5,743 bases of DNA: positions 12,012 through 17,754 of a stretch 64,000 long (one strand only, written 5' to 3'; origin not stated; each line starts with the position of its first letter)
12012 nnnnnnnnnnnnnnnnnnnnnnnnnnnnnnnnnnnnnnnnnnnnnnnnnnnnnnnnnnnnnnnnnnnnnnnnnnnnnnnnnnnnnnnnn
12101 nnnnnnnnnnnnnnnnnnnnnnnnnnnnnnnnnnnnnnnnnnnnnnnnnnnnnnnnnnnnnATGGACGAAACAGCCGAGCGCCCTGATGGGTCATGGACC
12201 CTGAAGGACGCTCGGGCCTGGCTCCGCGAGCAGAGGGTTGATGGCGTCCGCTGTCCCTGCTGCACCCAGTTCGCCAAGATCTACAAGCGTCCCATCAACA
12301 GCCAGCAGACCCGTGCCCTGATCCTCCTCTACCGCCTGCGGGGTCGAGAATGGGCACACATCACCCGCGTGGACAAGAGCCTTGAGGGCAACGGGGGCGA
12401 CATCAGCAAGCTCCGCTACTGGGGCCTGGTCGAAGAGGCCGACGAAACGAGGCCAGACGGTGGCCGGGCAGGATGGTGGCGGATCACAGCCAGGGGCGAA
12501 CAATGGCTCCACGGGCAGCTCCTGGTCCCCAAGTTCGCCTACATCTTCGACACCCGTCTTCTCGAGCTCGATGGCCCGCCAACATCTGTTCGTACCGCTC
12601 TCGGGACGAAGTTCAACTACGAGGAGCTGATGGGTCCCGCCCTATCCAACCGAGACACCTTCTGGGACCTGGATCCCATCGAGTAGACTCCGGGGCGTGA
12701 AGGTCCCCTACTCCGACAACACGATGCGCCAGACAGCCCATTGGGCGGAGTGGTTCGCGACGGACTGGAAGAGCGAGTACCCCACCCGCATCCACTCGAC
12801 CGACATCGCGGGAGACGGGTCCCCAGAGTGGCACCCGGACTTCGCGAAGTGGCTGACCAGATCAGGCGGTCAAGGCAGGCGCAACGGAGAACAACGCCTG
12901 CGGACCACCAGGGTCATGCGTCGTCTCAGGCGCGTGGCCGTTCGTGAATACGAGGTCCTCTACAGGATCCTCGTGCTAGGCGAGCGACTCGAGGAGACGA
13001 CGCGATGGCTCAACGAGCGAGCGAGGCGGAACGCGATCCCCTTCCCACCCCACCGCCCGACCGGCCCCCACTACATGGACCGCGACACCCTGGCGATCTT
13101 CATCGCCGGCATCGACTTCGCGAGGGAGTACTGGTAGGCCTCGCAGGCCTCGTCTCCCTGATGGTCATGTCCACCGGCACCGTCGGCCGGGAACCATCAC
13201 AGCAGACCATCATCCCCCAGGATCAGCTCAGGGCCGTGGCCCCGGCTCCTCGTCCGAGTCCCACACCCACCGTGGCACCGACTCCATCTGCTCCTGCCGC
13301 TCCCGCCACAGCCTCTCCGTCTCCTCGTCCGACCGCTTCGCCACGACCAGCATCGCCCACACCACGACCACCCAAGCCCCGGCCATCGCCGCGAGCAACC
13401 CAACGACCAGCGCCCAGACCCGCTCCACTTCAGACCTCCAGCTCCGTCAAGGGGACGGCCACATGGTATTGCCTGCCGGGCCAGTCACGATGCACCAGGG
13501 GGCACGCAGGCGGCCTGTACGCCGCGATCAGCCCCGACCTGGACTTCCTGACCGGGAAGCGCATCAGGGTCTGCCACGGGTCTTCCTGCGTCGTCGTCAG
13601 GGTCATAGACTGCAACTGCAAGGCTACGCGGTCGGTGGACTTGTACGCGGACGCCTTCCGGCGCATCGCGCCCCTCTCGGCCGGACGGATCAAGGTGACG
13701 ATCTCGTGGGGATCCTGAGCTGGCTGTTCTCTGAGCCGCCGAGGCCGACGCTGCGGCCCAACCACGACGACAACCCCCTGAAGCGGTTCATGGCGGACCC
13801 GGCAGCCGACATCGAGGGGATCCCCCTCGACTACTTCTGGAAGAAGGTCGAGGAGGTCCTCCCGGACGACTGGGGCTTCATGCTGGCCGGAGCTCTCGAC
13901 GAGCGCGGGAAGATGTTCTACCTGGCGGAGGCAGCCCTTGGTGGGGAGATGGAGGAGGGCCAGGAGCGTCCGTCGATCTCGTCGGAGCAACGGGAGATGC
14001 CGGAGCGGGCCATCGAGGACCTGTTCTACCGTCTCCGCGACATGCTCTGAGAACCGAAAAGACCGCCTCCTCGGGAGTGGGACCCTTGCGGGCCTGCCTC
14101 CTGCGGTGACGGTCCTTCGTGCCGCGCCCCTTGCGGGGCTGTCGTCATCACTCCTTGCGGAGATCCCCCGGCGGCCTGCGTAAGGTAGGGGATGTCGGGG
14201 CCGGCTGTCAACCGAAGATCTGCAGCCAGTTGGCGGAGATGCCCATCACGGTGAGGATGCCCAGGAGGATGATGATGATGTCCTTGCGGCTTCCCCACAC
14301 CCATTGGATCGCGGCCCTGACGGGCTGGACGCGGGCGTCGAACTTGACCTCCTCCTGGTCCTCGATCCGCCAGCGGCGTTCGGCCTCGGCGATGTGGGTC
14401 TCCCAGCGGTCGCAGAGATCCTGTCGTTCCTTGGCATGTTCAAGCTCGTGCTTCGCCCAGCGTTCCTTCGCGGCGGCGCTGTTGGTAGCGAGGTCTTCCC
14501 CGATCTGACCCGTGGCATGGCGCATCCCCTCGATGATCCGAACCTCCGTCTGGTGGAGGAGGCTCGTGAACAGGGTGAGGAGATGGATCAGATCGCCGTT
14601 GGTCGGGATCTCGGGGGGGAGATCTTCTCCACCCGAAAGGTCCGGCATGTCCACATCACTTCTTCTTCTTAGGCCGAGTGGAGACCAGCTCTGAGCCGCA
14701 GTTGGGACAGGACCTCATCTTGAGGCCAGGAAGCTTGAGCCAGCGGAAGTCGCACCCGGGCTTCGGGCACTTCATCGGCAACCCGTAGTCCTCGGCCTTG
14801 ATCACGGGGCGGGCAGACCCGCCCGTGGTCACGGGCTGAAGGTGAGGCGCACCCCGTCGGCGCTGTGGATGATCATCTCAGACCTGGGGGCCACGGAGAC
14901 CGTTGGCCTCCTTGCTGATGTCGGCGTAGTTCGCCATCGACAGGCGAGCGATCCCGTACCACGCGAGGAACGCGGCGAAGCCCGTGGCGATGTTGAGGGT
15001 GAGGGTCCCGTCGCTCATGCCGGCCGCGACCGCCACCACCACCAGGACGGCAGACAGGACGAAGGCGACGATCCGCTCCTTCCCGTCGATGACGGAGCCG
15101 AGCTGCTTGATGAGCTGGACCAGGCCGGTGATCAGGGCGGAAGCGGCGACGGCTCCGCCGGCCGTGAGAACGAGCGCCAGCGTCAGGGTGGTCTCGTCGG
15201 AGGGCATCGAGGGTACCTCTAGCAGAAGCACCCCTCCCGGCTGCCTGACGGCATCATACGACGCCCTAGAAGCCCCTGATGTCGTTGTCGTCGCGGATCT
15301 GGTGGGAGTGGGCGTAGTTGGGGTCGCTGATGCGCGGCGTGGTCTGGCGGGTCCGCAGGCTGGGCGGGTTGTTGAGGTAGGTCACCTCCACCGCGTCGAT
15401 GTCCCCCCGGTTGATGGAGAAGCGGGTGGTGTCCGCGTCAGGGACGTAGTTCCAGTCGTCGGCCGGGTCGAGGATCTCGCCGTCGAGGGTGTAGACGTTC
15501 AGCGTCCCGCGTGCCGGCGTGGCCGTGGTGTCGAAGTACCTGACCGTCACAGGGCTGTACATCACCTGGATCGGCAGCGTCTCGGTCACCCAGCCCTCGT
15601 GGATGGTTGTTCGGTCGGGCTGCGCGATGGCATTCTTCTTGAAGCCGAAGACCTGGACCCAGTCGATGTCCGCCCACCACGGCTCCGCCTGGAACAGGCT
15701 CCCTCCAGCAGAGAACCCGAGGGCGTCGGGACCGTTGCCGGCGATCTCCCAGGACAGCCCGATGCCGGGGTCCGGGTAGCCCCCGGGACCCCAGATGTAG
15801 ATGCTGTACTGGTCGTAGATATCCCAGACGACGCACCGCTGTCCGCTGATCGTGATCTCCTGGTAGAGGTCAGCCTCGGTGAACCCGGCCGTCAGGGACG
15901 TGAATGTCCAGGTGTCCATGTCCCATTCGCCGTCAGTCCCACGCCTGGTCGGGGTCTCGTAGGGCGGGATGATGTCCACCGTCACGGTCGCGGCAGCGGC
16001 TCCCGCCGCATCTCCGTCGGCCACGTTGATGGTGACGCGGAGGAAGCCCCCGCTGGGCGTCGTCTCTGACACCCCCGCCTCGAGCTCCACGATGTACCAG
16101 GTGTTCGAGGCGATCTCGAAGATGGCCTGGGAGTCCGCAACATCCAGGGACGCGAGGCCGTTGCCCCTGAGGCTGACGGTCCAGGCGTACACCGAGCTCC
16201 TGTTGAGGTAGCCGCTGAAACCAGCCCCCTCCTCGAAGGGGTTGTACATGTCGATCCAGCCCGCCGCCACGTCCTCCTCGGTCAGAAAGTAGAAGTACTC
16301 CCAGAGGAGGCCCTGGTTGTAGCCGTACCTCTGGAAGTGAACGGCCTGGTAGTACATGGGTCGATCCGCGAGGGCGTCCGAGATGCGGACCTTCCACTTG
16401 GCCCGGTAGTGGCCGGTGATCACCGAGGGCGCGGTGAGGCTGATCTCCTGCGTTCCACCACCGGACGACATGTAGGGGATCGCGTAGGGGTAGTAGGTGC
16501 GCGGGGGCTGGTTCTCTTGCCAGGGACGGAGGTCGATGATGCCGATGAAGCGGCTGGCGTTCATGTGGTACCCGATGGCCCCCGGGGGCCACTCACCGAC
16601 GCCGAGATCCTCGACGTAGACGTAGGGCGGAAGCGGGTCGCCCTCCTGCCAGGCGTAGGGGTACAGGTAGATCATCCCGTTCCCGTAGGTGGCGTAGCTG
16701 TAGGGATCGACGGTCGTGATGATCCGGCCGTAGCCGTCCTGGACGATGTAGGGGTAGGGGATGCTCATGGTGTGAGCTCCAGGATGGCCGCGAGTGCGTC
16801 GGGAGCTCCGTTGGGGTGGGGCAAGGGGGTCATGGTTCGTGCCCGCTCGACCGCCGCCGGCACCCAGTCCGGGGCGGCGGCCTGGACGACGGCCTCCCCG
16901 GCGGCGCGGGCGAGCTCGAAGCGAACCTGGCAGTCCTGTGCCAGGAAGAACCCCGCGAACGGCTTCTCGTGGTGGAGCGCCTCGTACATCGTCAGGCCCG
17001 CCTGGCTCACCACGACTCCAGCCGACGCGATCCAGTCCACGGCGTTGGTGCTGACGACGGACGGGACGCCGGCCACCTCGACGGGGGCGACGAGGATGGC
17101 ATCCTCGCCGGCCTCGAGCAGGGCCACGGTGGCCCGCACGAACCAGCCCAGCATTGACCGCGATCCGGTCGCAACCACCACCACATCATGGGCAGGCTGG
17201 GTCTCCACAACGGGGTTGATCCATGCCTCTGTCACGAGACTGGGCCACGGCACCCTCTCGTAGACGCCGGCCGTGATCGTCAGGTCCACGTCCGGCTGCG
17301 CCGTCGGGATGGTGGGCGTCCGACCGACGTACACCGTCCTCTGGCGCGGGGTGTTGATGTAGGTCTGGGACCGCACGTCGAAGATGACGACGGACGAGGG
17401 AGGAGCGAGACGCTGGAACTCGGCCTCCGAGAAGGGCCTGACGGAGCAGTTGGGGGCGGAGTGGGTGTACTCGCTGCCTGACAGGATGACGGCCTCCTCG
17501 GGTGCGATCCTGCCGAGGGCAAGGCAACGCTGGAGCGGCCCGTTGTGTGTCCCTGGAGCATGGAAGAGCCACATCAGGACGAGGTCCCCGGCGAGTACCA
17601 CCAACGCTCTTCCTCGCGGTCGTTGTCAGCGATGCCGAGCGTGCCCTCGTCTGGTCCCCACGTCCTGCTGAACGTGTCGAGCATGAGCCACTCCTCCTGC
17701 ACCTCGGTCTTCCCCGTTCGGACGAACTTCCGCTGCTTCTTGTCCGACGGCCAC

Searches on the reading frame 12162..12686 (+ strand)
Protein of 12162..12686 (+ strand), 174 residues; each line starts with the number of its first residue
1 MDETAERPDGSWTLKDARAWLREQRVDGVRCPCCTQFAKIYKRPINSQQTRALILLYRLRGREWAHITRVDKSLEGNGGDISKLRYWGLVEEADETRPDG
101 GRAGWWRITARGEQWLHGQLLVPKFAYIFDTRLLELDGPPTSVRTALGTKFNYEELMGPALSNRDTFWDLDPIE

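Call 65: search_protein_families(library=phrogs, proteins=[window:12162-12686:+], max_evalue=0.001)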
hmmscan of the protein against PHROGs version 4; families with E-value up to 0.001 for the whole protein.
window:12162-12686:+ (174 aa): 2 families
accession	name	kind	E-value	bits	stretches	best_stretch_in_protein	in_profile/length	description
phrog_2693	-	unknown function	5.4e-43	147.3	1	8-158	7-155/158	-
phrog_2440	-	transcription regulation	0.0007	20.5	1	81-131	66-110/126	transcriptional regulator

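Call 109: search_protein_families(library=pfam, proteins=[window:12162-12686:+], max_evalue=0.01)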
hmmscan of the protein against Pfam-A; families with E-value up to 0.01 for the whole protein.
window:12162-12686:+ (174 aa): 0 families

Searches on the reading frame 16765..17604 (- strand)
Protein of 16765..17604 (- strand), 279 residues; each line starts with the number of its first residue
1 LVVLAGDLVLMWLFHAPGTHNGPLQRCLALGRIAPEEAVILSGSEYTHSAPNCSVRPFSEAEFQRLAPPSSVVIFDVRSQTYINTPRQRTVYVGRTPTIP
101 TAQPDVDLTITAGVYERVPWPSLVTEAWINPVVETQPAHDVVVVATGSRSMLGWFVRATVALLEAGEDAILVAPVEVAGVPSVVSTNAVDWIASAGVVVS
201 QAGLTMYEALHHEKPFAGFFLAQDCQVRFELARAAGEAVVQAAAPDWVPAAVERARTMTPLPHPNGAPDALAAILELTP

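Call 9: search_protein_families(library=pfam, proteins=[window:16765-17604:-], max_evalue=0.01)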
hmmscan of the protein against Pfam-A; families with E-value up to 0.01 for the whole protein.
window:16765-17604:- (279 aa): 0 families

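Call 10: search_protein_families(library=phrogs, proteins=[window:16765-17604:-], max_evalue=0.001)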
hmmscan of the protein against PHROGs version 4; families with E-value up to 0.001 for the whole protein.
window:16765-17604:- (279 aa): 0 families

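Call 34: search_protein_families(library=ncbifam, proteins=[window:16765-17604:-], max_evalue=0.001)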
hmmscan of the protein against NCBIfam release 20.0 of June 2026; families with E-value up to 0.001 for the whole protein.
window:16765-17604:- (279 aa): 0 families

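Call 63: search_solved_structures(query=window:16765-17604:-, max_evalue=1)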
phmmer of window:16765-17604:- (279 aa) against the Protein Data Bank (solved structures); distinct sequences matched with E-value up to 1: 0.

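Call 87: find_homologous_proteins(query=window:16765-17574:-, max_evalue=0.001)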
Query window:16765-17574:- (269 aa): 2 proteins with E <= 0.001 among 8000 candidates.
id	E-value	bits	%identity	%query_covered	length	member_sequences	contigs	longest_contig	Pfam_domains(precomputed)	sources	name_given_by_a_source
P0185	1.8e-173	593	100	100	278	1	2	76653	-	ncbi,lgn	-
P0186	4.0e-81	291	57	99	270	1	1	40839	-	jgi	jgi:hypothetical protein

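Call 94: search_protein_representatives(protein=window:16765-17574:-)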
Query: 269 residues. Proteins with E-value up to 0.001 (for the whole library): 6; up to 1e-10: 1; up to 1e-30: 1. The best 6 are listed.
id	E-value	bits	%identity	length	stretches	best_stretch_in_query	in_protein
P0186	1.3e-81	290.6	57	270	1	1-265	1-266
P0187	3.1e-08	50.0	36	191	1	90-262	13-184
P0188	3.2e-07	46.7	32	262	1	93-263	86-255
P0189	3.8e-07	46.5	32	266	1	91-253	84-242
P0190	3.5e-05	40.0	31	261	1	79-264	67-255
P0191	1.5e-04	38.0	33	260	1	97-253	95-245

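Call 96: search_solved_structures(query=A4, max_evalue=10, show_alignments=2)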
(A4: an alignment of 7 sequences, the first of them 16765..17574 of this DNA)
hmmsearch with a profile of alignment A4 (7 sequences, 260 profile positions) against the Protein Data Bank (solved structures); distinct sequences matched with E-value up to 10: 10.
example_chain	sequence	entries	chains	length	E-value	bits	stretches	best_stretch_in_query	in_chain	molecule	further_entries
2o6l_A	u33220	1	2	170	0.0097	18.2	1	177-221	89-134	UDP-glucuronosyltransferase 2B7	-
7cjx_A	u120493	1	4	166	0.013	17.8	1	178-220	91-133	UDP-glucuronosyltransferase 2B15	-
7yan_A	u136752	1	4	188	0.015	17.6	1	178-220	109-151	UDP-glucuronosyltransferase 2B17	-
3iaa_A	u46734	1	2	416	0.016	17.5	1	174-251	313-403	CalG2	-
3rsc_A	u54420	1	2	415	0.016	17.5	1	174-251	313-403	CalG2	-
6ipb_A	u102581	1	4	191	0.016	17.5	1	178-220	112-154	UDP-glucuronosyltransferase 2B15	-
7yf5_B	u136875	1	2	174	0.039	16.3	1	177-220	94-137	UDP-glucuronosyltransferase 2B10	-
3g98_A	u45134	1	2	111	0.34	13.2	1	88-152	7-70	Alanyl-tRNA synthetase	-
4e8g_A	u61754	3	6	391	1.4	11.2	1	166-212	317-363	Mandelate racemase/muconate lactonizing enzyme, N-terminal domain protein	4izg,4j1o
1z3i_X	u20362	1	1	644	2.2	10.5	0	107-142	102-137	similar to RAD54-like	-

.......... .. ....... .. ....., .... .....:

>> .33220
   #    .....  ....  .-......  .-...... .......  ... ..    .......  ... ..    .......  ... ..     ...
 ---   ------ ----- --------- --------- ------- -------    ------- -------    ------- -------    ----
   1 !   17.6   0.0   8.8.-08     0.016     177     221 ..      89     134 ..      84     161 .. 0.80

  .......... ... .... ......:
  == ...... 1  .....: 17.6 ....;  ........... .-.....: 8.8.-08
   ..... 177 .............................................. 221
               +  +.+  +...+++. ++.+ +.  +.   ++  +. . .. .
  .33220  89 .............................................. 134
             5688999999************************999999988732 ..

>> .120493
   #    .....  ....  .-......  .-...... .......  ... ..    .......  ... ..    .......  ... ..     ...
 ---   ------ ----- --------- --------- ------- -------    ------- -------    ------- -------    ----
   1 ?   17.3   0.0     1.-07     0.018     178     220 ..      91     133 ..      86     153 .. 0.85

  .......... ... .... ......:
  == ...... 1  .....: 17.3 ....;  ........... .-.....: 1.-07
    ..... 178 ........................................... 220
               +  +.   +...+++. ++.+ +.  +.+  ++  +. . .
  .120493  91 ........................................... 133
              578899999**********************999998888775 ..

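Call 97: search_protein_families(library=pfam, alignment_id=A4, max_evalue=1)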
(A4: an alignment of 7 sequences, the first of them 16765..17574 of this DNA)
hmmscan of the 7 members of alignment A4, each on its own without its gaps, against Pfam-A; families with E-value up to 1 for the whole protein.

A. member 1, window:16765-17574:- (269 aa): 0 families

B. families by the number of members that match (of 7 scanned): 6 families
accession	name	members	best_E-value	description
PF00201.24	UDPGT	2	0.11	UDP-glucoronosyl and UDP-glucosyl transferase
PF04101.22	Glyco_tran_28_C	1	0.0033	Glycosyltransferase family 28 C-terminal domain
PF08350.17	FilR1_middle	1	0.0061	Methanogenesis regulatory protein FilR1, middle domain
PF07371.17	DUF1490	1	0.049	Protein of unknown function (DUF1490)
PF13528.12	Glyco_trans_1_3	1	0.079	Glycosyl transferase family 1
PF25337.1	C2_N_APX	1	0.14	N-terminal C2 domain of anterior pharynx excess proteins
